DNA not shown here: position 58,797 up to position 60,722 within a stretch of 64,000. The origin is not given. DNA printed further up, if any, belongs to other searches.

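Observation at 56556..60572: Four-gene cluster with three different HEPN-motif proteins plus a large PD-(D/E)xK-like protein: candidate uncharacterised defence / abortive-infection system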

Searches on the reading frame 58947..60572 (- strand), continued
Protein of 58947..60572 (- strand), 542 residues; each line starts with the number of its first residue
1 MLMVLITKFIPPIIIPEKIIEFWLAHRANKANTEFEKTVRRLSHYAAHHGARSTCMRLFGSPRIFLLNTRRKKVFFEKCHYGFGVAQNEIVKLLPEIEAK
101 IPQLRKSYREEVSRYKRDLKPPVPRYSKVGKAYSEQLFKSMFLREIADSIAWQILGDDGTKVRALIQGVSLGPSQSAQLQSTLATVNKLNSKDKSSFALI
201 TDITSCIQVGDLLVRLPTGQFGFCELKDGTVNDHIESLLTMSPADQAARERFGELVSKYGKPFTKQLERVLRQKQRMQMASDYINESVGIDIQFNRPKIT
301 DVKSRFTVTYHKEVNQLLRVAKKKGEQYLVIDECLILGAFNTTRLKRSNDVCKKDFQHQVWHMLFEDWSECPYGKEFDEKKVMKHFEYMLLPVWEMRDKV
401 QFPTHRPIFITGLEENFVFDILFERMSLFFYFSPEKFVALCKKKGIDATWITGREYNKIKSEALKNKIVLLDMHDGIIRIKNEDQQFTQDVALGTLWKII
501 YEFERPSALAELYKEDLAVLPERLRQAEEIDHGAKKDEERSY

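Call 60: search_protein_families(library=padloc, proteins=[L010:4611-6455:+, L005:2354-4219:+, L005:4224-4892:+, L005:7483-8325:+, L002:4804-7155:+, L002:1931-2527:+, L002:858-1868:+, L045:2853-3506:+], max_evalue=0.01)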
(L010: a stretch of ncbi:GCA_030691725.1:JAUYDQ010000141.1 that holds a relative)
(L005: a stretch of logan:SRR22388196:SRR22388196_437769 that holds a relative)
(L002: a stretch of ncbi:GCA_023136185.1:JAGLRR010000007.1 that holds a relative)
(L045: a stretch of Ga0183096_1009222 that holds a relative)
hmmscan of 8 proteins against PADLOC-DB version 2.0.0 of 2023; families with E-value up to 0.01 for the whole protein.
L010:4611-6455:+ (615 aa): 48 families (the best 25 are shown)
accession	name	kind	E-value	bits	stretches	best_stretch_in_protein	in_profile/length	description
PDLC00117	GajB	-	3.4e-40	136.1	1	24-592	27-595/604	UrvD helicase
PDLC00114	GajB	-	2.1e-39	133.6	2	20-350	16-358/635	UrvD helicase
PDLC03802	RTasHel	-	4.6e-35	119.6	2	24-346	18-316/675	DRT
PDLC00132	GajB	-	3.6e-33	113.1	2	20-338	14-339/625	UrvD helicase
PDLC00103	GajB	-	1.9e-27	94.4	1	123-575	134-587/612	UrvD helicase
PDLC00127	GajB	-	3.6e-27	93.1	2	24-243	20-247/594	UrvD helicase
PDLC00119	GajB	-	1.4e-23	81.7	2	155-257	172-275/565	UrvD helicase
PDLC00130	GajB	-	2.2e-23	80.3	2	25-287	16-293/589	UrvD helicase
PDLC00123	GajB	-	9.3e-23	78.6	1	25-573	17-516/540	UrvD helicase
PDLC00122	GajB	-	5.1e-22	76.4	1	23-563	15-471/502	UrvD helicase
PDLC00121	GajB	-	2.7e-20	70.4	2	20-352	14-344/565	UrvD helicase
PDLC00110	GajB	-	3.4e-19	66.9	2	132-335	195-405/725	UrvD helicase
PDLC00104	GajB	-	1.1e-17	62.1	2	23-254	14-218/574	UrvD helicase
PDLC01087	C3a187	-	7.6e-17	59.3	2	505-573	493-552/559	NERD+UvrD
PDLC00138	GajB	-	2.8e-16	57.3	1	178-250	197-271/581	UrvD helicase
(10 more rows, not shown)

L005:2354-4219:+ (622 aa): 44 families (the best 25 are shown)
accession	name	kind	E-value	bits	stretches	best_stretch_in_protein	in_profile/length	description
PDLC00117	GajB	-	2.8e-56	189.2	1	6-602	18-598/604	UrvD helicase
PDLC00132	GajB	-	5.4e-40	135.6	1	5-600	5-623/625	UrvD helicase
PDLC00123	GajB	-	4.4e-35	119.3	3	198-373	175-339/540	UrvD helicase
PDLC00114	GajB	-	9.8e-35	118.2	2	5-288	9-302/635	UrvD helicase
PDLC00122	GajB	-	1.9e-29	100.9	3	205-332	166-286/502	UrvD helicase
PDLC00112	GajB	-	1.6e-28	97.7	3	200-285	212-295/581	UrvD helicase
PDLC00127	GajB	-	9.3e-28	95.1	1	6-576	11-564/594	UrvD helicase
PDLC00121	GajB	-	1.9e-27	94.1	3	4-110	6-111/565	UrvD helicase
PDLC03802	RTasHel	-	2e-27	94.3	2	6-369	8-339/675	DRT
PDLC00130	GajB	-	4.5e-26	89.2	2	5-286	5-291/589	UrvD helicase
PDLC00107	GajB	-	4.7e-26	89.5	2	6-335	18-347/587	UrvD helicase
PDLC00138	GajB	-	5.2e-26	89.5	2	205-572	224-561/581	UrvD helicase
PDLC00104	GajB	-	6.9e-25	85.8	1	5-371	5-324/574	UrvD helicase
PDLC00119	GajB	-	1.1e-24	85.3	2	185-580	204-545/565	UrvD helicase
PDLC00136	GajB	-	2.5e-23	80.8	2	207-308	212-306/570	UrvD helicase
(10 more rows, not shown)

L005:4224-4892:+ (223 aa): 6 families
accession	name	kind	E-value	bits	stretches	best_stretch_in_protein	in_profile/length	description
PDLC00944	Cas4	-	4.6e-07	28.2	1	100-164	68-129/177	Cas4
PDLC00943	Cas4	-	2.1e-06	25.8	1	102-164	71-130/180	CRISPR-associated protein Cas4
PDLC02087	Cas4b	-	2.3e-06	25.8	1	97-162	73-137/189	-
PDLC01250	Cas4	-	5.4e-06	24.8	1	7-160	4-117/168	"CAS-I,CAS-II,CAS-III,CAS-IV,CAS-V,CAS-VI; acquisition_associated"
PDLC01747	Cas1g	-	0.00012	18.8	1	95-159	60-123/523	-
PDLC01447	Cas4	-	0.00047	18.6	1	4-163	5-109/161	"CAS-I,CAS-II,CAS-III,CAS-IV,CAS-V,CAS-VI; acquisition_associated"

L005:7483-8325:+ (281 aa): 0 families

L002:4804-7155:+ (784 aa): 0 families

L002:1931-2527:+ (199 aa): 0 families

L002:858-1868:+ (337 aa): 0 families

L045:2853-3506:+ (218 aa): 0 families

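Call 61: search_protein_families(library=pfam, proteins=[L010:4611-6455:+, L005:7483-8325:+, L002:4804-7155:+, L002:1931-2527:+, L002:858-1868:+, L045:2853-3506:+, L001:12624-13091:+, L011:4699-5907:+], max_evalue=0.01)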
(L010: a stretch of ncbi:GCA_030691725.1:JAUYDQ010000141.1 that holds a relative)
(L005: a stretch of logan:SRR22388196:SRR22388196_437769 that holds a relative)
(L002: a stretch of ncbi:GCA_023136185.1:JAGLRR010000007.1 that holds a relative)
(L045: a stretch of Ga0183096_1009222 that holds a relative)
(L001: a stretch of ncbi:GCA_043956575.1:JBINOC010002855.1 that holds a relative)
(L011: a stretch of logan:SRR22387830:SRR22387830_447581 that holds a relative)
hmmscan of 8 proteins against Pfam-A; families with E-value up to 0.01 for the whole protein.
L010:4611-6455:+ (615 aa): 6 families
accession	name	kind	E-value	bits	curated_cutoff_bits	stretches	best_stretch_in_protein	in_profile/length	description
PF00580.27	UvrD-helicase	-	1e-37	130.7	23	1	20-254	11-266/271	UvrD/REP helicase N-terminal domain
PF13361.12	UvrD_C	-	4.7e-18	66.2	25.6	1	493-565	273-348/350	UvrD-like helicase C-terminal domain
PF13245.12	AAA_19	-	2e-16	60.8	25.1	1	20-244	7-134/134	AAA domain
PF01443.25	Viral_helicase1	-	8.7e-10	39.2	21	1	498-562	165-226/228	Viral superfamily 1 RNA helicase core domain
PF13538.12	UvrD_C_2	-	3e-08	33.8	27.4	1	512-562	4-51/52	UvrD-like helicase C-terminal domain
PF13087.12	AAA_12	-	0.00054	20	27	0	467-562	100-190/195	AAA domain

L005:7483-8325:+ (281 aa): 0 families

L002:4804-7155:+ (784 aa): 0 families

L002:1931-2527:+ (199 aa): 0 families

L002:858-1868:+ (337 aa): 0 families

L045:2853-3506:+ (218 aa): 0 families

L001:12624-13091:+ (156 aa): 0 families

L011:4699-5907:+ (403 aa): 2 families
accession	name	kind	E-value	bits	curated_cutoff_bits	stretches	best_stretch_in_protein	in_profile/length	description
PF21751.2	DACNV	-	1.5e-17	64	27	1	27-127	3-97/98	Probable sensor domain DACNV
PF02457.21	DAC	-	0.0048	16.9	27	0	303-381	52-112/119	DisA bacterial checkpoint controller nucleotide-binding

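Call 63: search_solved_structures(query=A3, max_evalue=10)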
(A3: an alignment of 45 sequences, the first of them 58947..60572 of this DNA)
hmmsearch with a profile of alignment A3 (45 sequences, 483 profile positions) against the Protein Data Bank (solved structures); distinct sequences matched with E-value up to 10: 8.
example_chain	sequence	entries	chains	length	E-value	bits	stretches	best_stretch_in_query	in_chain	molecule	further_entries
7mwr_B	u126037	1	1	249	0.063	15.1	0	269-299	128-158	LHD101B4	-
3oj0_A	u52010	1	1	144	0.36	12.6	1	136-190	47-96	Glutamyl-tRNA reductase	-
3qe6_A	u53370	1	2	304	0.42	12.4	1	51-100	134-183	Protein kinase C and casein kinase II substrate protein 3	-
3syv_A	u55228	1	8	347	0.59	11.9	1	51-100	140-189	Protein kinase C and casein kinase II substrate protein 3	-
3m3w_A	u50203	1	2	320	0.61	11.8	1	51-100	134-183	Protein kinase C and casein kinase II substrate protein 3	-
7m3p_A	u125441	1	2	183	0.71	11.6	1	60-107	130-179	Xrcc4-Spc110p(164-207)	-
2vtu_J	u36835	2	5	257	1.7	10.4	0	345-379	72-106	MS2 COAT PROTEIN | COAT PROTEIN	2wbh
1ci6_A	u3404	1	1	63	2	10.1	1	69-115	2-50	TRANSCRIPTION FACTOR ATF-4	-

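Call 78: list_cluster_members(proteins=[P0255, P0256, P0258, P0264, P0268, P0261, P0265, P0295, P0297, P0334])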
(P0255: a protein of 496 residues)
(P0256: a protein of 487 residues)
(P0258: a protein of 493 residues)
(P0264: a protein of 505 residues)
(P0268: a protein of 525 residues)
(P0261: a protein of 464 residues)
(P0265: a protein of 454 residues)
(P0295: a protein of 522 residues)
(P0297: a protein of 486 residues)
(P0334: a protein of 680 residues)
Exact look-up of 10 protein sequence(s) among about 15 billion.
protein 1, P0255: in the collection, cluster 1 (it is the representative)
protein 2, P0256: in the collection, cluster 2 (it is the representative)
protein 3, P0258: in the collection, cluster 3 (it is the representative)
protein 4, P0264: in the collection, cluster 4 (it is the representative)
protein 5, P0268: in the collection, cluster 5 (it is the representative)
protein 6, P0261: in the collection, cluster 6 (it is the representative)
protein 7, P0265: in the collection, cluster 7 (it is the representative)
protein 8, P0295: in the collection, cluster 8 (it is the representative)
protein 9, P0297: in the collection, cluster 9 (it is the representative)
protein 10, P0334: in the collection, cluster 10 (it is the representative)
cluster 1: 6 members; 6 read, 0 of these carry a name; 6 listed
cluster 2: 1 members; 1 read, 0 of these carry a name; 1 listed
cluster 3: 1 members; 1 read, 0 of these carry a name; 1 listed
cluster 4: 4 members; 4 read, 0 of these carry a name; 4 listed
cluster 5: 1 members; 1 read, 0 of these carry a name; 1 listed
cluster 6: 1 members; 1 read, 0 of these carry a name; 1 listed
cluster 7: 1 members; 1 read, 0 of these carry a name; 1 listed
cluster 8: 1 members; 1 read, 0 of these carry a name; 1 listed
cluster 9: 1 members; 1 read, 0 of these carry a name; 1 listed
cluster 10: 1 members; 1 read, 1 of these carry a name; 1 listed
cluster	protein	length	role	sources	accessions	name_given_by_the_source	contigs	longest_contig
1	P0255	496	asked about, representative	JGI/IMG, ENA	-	-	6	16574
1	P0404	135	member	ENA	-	-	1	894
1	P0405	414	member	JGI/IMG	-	-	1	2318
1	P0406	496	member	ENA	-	-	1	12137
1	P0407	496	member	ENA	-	-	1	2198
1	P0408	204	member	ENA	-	-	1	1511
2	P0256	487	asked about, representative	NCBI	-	-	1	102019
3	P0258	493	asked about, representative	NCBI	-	-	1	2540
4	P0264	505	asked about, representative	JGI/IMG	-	-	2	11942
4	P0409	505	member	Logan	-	-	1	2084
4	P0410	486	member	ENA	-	-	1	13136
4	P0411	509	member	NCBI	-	-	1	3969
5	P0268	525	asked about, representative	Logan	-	-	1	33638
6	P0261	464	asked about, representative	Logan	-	-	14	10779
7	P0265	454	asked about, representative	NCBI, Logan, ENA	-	-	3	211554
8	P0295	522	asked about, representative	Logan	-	-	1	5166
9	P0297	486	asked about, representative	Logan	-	-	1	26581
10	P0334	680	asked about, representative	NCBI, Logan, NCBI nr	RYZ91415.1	MAG: hypothetical protein EOP04_00570 [Proteobacteria bacterium] | MAG: hypothetical protein EOP04_00570 [Pseudomonadota bacterium]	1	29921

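Call 80: search_dna_similar(query=window:58947-60572:-, collection=plasmids, mode=protein, max_evalue=0.001, max_rows=15)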
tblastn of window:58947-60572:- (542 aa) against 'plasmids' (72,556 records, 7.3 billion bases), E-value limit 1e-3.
Records with a match: 8; places in all: 8; records where one place covers at least 80% of the query: 0.
Best place of each record, by identity: <60% 8.
By first word of the organism name: Klebsiella 2; Bacillus 1; Raoultella 1; Enterobacter 1; Escherichia 1; Pantoea 1; Ewingella 1.
By predicted mobility (MOB-suite, as given by PLSDB): non-mobilizable 7; conjugative 1.
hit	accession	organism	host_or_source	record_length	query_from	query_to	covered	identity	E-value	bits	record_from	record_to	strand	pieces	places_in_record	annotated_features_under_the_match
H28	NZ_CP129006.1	Bacillus cereus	cattle,Isolated from the spleen of ...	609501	27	422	64%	27.4%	4e-18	138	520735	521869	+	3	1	hypothetical protein (x3)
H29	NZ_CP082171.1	Raoultella planticola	-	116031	138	345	38%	26.5%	1e-9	69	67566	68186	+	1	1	hypothetical protein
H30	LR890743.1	Klebsiella pneumoniae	Homo sapiens,fluid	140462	138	345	38%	26.5%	2e-9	69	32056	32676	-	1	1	none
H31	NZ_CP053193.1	Enterobacter hormaechei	beef burger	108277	138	345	38%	26.5%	2e-9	68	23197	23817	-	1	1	hypothetical protein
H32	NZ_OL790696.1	Escherichia coli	-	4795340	138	345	38%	25.9%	1e-7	62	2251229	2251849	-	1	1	none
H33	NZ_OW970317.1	Pantoea agglomerans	Olive knot caused by Pseudomonas ...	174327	143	345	37%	26.3%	3e-7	61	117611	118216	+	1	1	hypothetical protein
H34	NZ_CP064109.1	Klebsiella oxytoca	Homo sapiens,whole organism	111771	138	345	38%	25.6%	2e-8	65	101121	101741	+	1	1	hypothetical protein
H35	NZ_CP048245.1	Ewingella americana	Flammulina filiformis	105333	143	340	37%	24.9%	6e-6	57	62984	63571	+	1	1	hypothetical protein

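Call 81: search_dna_similar(query=window:58947-60572:-, collection=phages, mode=protein, max_evalue=0.001, max_rows=15)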
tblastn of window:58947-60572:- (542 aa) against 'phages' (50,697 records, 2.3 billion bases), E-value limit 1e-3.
No match.

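Call 82: fold_search(model_id=the predicted structure, library=pdb)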
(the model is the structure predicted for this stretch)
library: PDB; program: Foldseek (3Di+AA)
matches with E <= 10: 156; with E <= 0.001: 0
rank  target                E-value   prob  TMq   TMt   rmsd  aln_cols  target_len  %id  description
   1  6k7p                  1.8e-01  0.60  0.12  0.25  17.2       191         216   12  Crystal structure of human AFF4-THD domain (released 2020-03-11)
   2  6qj1                  3.3e-01  0.35  0.12  0.16  26.6       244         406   19  Crystal structure of the C. thermophilum condensin Smc2 ATPase head (crystal from I) (released 2019-07-03)
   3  9soc_B                5.6e-01  0.09  0.07  0.14  24.1       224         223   15  Murine RanBP10-Twa1 complex (released 2026-02-18)
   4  6r80                  6.8e-01  0.23  0.10  0.22  17.8       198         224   12  Structure of AFF4 C-terminal homology domain (released 2019-06-12)
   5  3q84_A                1.2e+00  0.04  0.08  0.12  37.2       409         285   10  Crystal structure of human PACSIN 1 F-BAR domain (released 2012-02-22)
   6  5iit_D                1.5e+00  0.12  0.11  0.16  19.3       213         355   11  Structure of SPX domain of the yeast inorganic polyphophate polymerase Vtc4 crystallized by carrier-driven crystalliza (released 2016-04-27)
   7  6yvv_B                1.5e+00  0.04  0.08  0.08  31.6       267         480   15  Condensin complex from S.cerevisiae ATP-free apo bridged state (released 2020-07-15)
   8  8ik3_B                1.6e+00  0.05  0.08  0.13  22.3       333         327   12  Structure of Stimulator of interferon genes/ligand complex (released 2023-05-17)
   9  5oqn_A                1.7e+00  0.04  0.11  0.08  27.4       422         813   10  Crystal structure of the S. cerevisiae condensin Ycg1-Brn1 subcomplex bound to DNA (short kleisin loop) (released 2017-10-18)
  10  7vr1_A                1.8e+00  0.05  0.11  0.11  25.5       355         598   12  Cryo-EM structure of the ATP-binding cassette sub-family D member 1 from Homo sapiens (released 2022-10-26)
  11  7b1g_A                1.8e+00  0.04  0.09  0.07  32.1       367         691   11  TRPC4 in complex with Calmodulin (released 2020-12-09)
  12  7ane_ag               1.9e+00  0.03  0.09  0.09  34.3       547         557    8  Leishmania Major mitochondrial ribosome (released 2021-06-23)
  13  3q0k_C                2.0e+00  0.04  0.09  0.13  35.6       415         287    9  Crystal structure of Human PACSIN 2 F-BAR (released 2012-02-15)
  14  2gta_A                2.2e+00  0.10  0.09  0.25   8.6        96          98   14  Crystal Structure of the putative pyrophosphatase YPJD from Bacillus subtilis. Northeast Structural Genomics Consortiu (released 2006-05-23)
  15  8qb8_A                2.2e+00  0.03  0.08  0.12  31.4       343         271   11  Lsp1 in native eisosome lattice bound to plasma membrane microdomain (released 2024-07-24)
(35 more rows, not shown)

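Call 83: get_annotated_region(hit=H29, flank=6000)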
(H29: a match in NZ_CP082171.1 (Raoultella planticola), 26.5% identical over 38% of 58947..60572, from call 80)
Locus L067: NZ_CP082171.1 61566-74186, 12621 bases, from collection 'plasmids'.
description: Raoultella planticola strain SCLZS62 plasmid p3_SCLZS62, complete sequence
organism: Raoultella planticola (NCBI taxid 575)
taxonomy: Bacteria; Pseudomonadota; Gammaproteobacteria; Enterobacterales; Enterobacteriaceae; Raoultella; Raoultella planticola
host: -; source: -; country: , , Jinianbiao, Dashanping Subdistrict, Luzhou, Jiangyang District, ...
typing (MOB-suite, as given by PLSDB): non-mobilizable; replicon IncFIB
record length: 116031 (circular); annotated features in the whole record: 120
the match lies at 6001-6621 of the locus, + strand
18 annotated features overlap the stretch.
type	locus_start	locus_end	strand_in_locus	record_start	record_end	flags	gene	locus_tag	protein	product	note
CDS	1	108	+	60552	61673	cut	-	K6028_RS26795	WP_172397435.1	DNA primase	-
CDS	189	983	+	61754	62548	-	-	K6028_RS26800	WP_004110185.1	hypothetical protein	-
CDS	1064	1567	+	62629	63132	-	-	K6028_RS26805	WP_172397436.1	hypothetical protein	-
CDS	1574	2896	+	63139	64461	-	-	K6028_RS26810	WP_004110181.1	DNA ligase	-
CDS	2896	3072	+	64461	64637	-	-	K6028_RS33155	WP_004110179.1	hypothetical protein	-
CDS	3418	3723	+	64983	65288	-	-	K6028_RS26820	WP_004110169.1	hypothetical protein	-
CDS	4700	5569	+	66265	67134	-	-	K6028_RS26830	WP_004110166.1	bacteriophage abortive infection AbiH family protein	-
CDS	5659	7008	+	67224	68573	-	-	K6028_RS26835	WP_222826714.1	hypothetical protein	-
CDS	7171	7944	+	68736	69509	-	phoH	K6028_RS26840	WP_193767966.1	phosphate starvation-inducible protein PhoH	-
CDS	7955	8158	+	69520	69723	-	-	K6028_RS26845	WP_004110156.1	hypothetical protein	-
CDS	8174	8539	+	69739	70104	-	-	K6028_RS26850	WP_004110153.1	Gp49 family protein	-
CDS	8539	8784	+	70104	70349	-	-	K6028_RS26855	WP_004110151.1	GrxA family glutaredoxin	-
CDS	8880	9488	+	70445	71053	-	-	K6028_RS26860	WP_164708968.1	hypothetical protein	-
CDS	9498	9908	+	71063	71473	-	-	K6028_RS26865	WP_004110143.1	type II toxin-antitoxin system YafO family toxin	-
CDS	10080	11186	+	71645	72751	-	-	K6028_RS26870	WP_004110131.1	site-specific integrase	GO:0015074 - DNA integration [Evidence IEA]; GO:0006310 - DNA recombination [Evidence IEA]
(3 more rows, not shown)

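Call 84: get_annotated_region(hit=H28, flank=6000)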
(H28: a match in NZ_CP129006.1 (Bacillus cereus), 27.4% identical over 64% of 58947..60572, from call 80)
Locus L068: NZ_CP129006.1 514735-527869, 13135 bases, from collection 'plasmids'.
description: Bacillus cereus strain lycx plasmid unnamed, complete sequence
organism: Bacillus cereus (NCBI taxid 1396)
taxonomy: Bacteria; Bacillota; Bacilli; Bacillales; Bacillaceae; Bacillus; Bacillus cereus
host: -; source: cattle,Isolated from the spleen of sudden death cattle; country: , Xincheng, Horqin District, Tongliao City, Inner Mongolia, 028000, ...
typing (MOB-suite, as given by PLSDB): non-mobilizable; replicon rep_cluster_125,rep_cluster_459; mating-pair formation MPF_T
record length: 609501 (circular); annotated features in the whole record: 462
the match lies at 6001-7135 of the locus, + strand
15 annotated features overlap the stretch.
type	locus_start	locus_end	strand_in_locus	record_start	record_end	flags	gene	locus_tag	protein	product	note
CDS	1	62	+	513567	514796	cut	avs1a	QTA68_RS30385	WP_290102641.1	AVAST type 1 anti-phage system MBL fold metallo-hydrolase Avs1a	-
CDS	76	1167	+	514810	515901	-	-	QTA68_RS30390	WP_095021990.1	hypothetical protein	-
CDS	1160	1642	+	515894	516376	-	-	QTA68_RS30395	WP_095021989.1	ABC-three component system middle component 2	-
CDS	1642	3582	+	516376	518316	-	-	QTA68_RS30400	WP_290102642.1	AAA family ATPase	-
CDS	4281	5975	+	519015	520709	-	-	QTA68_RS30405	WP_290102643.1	RNA-directed DNA polymerase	-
CDS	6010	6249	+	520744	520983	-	-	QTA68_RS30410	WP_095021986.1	hypothetical protein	-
CDS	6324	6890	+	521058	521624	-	-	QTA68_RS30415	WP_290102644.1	hypothetical protein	-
CDS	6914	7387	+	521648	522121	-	-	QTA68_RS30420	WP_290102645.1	hypothetical protein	-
CDS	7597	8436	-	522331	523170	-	-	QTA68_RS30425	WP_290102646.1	tyrosine-type recombinase/integrase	GO:0015074 - DNA integration [Evidence IEA]; GO:0006310 - DNA recombination [Evidence IEA]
CDS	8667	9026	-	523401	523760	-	-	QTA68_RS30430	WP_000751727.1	helix-turn-helix transcriptional regulator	-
CDS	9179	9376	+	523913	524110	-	-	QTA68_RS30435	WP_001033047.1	helix-turn-helix domain-containing protein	-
CDS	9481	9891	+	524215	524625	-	-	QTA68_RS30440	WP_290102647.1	hypothetical protein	-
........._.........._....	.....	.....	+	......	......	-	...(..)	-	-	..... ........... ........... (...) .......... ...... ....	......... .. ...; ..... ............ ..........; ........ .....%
CDS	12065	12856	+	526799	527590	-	-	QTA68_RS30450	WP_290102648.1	enoyl-CoA hydratase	-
CDS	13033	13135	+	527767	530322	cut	-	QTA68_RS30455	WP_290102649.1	glycosyltransferase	-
